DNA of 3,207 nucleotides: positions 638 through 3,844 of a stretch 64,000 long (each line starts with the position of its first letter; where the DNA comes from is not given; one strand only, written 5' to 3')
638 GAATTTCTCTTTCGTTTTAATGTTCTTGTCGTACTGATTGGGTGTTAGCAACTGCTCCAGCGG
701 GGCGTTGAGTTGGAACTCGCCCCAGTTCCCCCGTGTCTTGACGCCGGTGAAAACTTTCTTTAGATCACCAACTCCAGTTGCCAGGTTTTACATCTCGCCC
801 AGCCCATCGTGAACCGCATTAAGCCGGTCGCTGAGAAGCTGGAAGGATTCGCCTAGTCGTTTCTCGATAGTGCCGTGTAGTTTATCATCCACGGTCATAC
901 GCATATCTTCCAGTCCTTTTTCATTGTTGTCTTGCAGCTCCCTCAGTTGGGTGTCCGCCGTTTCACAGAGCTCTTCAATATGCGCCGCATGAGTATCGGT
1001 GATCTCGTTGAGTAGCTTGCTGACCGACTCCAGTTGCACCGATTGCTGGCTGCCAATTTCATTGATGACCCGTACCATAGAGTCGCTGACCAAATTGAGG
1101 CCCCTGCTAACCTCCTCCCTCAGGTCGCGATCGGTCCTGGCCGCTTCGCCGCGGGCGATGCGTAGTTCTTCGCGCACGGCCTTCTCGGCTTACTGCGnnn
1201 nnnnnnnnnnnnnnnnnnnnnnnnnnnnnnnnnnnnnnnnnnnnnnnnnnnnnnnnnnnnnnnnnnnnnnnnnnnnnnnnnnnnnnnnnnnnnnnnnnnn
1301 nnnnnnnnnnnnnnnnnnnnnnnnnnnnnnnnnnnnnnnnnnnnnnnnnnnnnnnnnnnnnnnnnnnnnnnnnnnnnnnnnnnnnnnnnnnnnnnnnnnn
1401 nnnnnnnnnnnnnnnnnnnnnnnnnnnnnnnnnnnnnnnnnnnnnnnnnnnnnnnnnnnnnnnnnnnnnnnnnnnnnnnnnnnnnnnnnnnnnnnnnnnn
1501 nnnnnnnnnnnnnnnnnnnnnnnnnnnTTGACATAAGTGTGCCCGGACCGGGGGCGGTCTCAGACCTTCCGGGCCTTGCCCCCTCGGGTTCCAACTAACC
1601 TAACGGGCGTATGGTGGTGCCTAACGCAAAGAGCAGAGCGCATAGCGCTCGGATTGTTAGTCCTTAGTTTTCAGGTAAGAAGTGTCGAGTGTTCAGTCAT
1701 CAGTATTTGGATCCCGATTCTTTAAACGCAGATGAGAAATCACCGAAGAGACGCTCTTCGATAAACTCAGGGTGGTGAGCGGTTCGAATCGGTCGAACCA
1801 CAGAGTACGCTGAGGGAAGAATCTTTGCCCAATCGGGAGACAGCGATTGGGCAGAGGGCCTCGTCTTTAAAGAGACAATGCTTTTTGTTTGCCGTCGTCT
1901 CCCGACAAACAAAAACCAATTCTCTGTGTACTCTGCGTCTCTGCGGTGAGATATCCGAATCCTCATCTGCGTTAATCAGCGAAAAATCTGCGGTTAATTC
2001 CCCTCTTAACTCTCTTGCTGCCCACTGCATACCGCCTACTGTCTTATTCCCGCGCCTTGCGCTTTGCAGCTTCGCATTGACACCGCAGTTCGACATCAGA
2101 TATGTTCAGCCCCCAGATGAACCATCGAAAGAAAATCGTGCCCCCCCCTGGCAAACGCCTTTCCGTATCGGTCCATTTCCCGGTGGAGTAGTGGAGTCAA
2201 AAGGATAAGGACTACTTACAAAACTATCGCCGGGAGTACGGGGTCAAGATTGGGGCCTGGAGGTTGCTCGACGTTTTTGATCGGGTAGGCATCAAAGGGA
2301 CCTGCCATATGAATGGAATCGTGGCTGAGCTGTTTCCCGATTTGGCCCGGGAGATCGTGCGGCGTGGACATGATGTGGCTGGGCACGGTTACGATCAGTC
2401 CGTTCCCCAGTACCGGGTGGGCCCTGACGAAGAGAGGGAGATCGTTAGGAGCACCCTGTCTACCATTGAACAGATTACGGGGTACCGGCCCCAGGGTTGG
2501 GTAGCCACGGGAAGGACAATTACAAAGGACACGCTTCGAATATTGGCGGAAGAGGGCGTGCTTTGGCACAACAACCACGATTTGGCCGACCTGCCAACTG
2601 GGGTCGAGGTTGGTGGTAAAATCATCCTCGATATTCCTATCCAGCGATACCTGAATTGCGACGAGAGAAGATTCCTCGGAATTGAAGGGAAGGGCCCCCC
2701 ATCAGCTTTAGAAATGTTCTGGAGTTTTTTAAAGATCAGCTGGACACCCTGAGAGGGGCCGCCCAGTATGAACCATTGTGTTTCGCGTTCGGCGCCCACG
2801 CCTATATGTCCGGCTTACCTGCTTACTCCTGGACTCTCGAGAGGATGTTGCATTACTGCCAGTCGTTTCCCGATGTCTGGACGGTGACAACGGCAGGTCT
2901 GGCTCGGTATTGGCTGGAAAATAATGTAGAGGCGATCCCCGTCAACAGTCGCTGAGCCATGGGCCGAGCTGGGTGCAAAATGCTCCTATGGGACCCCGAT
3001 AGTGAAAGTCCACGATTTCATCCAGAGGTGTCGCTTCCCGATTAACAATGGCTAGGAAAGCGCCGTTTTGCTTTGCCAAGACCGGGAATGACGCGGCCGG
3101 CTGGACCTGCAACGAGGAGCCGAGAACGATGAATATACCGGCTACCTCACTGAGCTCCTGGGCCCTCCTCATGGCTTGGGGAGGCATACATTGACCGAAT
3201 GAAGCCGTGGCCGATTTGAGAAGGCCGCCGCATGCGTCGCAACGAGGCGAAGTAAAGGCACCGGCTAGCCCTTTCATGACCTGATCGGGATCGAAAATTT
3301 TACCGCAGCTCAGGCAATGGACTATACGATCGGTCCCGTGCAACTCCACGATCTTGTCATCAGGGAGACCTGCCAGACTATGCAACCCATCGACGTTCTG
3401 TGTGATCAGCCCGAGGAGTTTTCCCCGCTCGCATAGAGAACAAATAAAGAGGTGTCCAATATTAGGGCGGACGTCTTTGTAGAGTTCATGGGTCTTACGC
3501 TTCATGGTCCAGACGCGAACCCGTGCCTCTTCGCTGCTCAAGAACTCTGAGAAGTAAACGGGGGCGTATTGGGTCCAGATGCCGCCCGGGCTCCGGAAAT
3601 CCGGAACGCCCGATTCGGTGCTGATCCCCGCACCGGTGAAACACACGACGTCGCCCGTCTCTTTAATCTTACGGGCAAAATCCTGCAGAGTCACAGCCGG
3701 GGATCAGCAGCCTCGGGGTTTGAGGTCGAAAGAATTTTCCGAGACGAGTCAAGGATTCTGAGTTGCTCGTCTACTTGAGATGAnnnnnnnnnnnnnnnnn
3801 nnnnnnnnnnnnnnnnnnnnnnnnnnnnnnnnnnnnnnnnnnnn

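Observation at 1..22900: Dense cluster of broken genes next to intact housekeeping genes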

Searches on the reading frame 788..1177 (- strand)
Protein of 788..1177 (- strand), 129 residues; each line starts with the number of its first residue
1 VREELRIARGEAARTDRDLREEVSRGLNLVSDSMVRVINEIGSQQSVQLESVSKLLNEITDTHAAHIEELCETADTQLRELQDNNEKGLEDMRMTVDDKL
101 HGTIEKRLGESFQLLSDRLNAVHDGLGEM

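Call 74: list_cluster_members(proteins=[window:788-1177:-, window:2309-2752:+, window:7213-7518:-, window:7688-8080:-, window:15942-16166:+, window:17654-18424:-, window:22560-22856:+, window:48081-48896:+, window:33848-34162:-, window:9478-9693:+])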
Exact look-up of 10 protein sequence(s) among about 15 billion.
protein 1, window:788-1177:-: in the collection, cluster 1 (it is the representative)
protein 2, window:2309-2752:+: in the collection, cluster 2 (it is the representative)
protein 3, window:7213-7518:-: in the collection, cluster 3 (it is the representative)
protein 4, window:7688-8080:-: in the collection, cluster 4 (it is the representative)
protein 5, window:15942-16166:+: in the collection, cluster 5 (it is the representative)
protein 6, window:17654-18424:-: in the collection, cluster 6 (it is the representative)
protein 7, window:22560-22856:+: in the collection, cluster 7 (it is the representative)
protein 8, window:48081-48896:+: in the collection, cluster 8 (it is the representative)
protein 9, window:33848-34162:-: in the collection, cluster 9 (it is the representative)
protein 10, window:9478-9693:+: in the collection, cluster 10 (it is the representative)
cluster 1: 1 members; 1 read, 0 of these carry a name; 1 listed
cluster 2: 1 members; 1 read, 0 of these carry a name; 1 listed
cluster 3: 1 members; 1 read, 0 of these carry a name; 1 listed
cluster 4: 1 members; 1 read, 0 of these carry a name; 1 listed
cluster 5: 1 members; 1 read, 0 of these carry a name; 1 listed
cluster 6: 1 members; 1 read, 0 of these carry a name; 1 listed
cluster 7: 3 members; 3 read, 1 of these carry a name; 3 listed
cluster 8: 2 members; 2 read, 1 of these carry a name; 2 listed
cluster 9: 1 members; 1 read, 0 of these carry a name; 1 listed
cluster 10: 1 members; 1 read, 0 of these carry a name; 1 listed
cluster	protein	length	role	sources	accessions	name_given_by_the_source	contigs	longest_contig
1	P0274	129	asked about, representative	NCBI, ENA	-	-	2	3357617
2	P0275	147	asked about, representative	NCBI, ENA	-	-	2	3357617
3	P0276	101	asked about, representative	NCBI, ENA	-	-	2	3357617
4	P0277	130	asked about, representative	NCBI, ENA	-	-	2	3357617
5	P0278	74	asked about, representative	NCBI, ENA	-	-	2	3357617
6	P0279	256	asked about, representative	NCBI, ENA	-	-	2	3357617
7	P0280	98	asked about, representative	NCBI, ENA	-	-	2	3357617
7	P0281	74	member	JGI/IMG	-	hypothetical protein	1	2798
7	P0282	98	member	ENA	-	-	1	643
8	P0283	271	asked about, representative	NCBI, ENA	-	-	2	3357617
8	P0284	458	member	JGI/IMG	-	APA family basic amino acid/polyamine antiporter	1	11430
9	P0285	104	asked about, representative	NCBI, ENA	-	-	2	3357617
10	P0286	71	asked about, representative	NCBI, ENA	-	-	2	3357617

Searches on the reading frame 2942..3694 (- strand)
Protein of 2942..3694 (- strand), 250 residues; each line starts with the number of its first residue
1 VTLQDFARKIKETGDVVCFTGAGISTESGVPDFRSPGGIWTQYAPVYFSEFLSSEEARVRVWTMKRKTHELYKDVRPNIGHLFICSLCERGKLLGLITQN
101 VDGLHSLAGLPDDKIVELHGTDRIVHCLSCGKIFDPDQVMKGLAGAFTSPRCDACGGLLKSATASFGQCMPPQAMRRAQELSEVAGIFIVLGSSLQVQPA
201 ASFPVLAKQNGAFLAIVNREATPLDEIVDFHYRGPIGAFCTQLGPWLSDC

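Call 20: find_encoding_contigs(protein=window:2942-3694:-, flank=10000, max_places=1)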
Protein window:2942-3694:- (250 aa): 2 contigs read that carry it; 1 place shown.
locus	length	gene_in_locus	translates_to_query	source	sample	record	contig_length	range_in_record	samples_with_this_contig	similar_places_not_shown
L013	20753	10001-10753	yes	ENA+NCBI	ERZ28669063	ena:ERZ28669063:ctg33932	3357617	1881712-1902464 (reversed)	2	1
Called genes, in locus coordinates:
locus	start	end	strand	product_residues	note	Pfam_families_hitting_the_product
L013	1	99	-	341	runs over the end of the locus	PF02655:ATP-grasp_3 (weak), PF07478:Dala_Dala_lig_C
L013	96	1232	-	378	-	PF15887:Peptidase_Mx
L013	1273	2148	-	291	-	PF01694:Rhomboid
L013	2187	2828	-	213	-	PF00293:NUDIX (faint)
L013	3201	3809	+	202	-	PF01925:TauE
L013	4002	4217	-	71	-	-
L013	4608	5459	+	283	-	PF03781:FGE-sulfatase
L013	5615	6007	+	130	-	PF01625:PMSR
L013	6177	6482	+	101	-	PF01894:YjbQ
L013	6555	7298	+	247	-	PF01738:DLH, PF08840:BAAT_C (faint)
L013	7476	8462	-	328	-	PF00355:Rieske, PF19301:LigXa_C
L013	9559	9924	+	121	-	-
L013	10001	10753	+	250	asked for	PF02146:SIR2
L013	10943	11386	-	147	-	PF01522:Polysacc_deac_1 (weak)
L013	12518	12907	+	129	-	-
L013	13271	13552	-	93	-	-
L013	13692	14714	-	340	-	PF04909:Amidohydro_2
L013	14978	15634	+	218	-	PF02245:Pur_DNA_glyco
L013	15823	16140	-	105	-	PF19812:DUF6295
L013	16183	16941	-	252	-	PF01738:DLH, PF08840:BAAT_C (faint)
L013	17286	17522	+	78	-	-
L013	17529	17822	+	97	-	PF02566:OsmC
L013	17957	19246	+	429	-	PF05977:MFS_3, PF07690:MFS_1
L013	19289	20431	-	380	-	PF04909:Amidohydro_2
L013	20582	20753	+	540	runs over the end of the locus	PF02776:TPP_enzyme_N, PF00205:TPP_enzyme_M, PF02775:TPP_enzyme_C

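Call 39: find_homologous_proteins(query=window:2942-3694:-)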
Query window:2942-3694:- (250 aa): 8000 proteins with E <= 0.001 among 8000 candidates; the best 120 are listed.
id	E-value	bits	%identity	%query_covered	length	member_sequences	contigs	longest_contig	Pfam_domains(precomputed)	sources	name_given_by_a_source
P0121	6.9e-169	578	100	100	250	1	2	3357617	PF02146.24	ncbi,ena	-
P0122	3.9e-139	481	84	100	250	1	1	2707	PF02146.24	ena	-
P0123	7.1e-134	463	81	100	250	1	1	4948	PF02146.24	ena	-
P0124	4.0e-132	458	80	100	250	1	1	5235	PF02146.24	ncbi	-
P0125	2.1e-131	455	80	100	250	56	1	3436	PF02146.24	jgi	-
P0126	2.1e-128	445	77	100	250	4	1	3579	PF02146.24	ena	-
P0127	7.3e-126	437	75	99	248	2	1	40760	PF02146.24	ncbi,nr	ncbi:MAG: hypothetical protein GTO40_27145 [Deltaproteobacteria bacterium]|nr:hypothetical protein [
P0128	7.5e-126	437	76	100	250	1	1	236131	PF02146.24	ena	-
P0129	2.3e-121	422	74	100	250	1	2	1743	PF02146.24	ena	-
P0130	2.0e-120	419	73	100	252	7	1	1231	PF02146.24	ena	-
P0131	7.8e-119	414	73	100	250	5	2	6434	PF02146.24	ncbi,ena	ncbi:MAG TPA: Sir2 family NAD-dependent protein deacetylase [Candidatus Binatia bacterium]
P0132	1.2e-111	391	69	100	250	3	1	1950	PF02146.24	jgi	jgi:NAD-dependent deacetylase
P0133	2.1e-111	390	69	100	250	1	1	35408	PF02146.24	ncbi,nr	ncbi:MAG: Sir2 family NAD-dependent protein deacetylase [Deltaproteobacteria bacterium]|nr:Sir2 fami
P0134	3.4e-111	389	67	100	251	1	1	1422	PF02146.24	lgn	-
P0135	6.8e-111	388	67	100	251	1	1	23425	PF02146.24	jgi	jgi:NAD-dependent protein deacetylase/lipoamidase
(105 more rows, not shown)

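Call 40: find_encoding_contigs(protein=P0128, flank=10000, max_places=2)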
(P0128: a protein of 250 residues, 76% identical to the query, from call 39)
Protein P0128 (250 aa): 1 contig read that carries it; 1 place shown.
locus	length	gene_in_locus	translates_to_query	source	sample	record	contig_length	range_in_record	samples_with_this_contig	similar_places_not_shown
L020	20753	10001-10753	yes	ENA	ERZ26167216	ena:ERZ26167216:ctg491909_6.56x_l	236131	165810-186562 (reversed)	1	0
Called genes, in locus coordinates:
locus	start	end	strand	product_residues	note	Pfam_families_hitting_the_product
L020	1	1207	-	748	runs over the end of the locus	PF01315:Ald_Xan_dh_C, PF02738:MoCoBD_1, PF20256:MoCoBD_2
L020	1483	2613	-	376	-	PF04909:Amidohydro_2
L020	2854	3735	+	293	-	PF03781:FGE-sulfatase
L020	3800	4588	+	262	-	PF00106:adh_short, PF08659:KR, PF13561:adh_short_C2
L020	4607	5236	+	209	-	PF01625:PMSR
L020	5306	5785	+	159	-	PF01894:YjbQ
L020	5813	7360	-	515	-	PF07732:Cu-oxidase_3, PF00394:Cu-oxidase, PF07731:Cu-oxidase_2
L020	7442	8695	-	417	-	PF00355:Rieske, PF19301:LigXa_C, PF19112:VanA_C (faint)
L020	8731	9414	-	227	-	PF01042:Ribonuc_L-PSP (weak)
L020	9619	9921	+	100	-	PF02201:SWIB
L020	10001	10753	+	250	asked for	PF02146:SIR2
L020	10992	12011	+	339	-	PF04909:Amidohydro_2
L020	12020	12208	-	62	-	-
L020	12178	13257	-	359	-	PF17874:TPR_MalT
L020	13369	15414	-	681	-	PF12773:DZR, PF13240:Zn_Ribbon_1 (weak), PF13248:Zn_ribbon_3 (faint), PF24463:DUF7577 (faint), PF13401:AAA_22 (faint), PF00211:Guanylate_cyc, PF13191:AAA_16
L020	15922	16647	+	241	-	PF01738:DLH, PF08840:BAAT_C (faint)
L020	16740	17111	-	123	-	-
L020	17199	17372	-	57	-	-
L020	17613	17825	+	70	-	-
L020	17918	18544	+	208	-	PF00857:Isochorismatase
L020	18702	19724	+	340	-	PF04909:Amidohydro_2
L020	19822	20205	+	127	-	PF01042:Ribonuc_L-PSP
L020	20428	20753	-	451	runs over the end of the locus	PF02646:RmuC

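Call 41: find_encoding_contigs(protein=P0124, flank=10000, max_places=2)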
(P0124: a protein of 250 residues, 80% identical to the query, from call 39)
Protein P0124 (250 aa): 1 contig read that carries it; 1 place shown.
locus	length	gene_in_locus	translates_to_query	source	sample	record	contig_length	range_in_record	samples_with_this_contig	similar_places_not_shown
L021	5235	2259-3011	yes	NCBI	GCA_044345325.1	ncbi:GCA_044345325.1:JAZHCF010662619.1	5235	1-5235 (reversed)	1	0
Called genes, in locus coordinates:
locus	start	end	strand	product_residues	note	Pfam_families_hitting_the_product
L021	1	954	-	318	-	?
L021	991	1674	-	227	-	PF01042:Ribonuc_L-PSP (faint)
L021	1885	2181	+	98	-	PF02201:SWIB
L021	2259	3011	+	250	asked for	PF02146:SIR2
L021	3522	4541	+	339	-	PF04909:Amidohydro_2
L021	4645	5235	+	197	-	?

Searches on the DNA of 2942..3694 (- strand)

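Call 72: search_rna_families(source=L013, start=17200, end=17900, threshold=evalue, max_evalue=1)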
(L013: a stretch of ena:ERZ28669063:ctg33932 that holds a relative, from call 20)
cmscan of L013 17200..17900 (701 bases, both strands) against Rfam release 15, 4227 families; matches with E-value up to 1: 0.
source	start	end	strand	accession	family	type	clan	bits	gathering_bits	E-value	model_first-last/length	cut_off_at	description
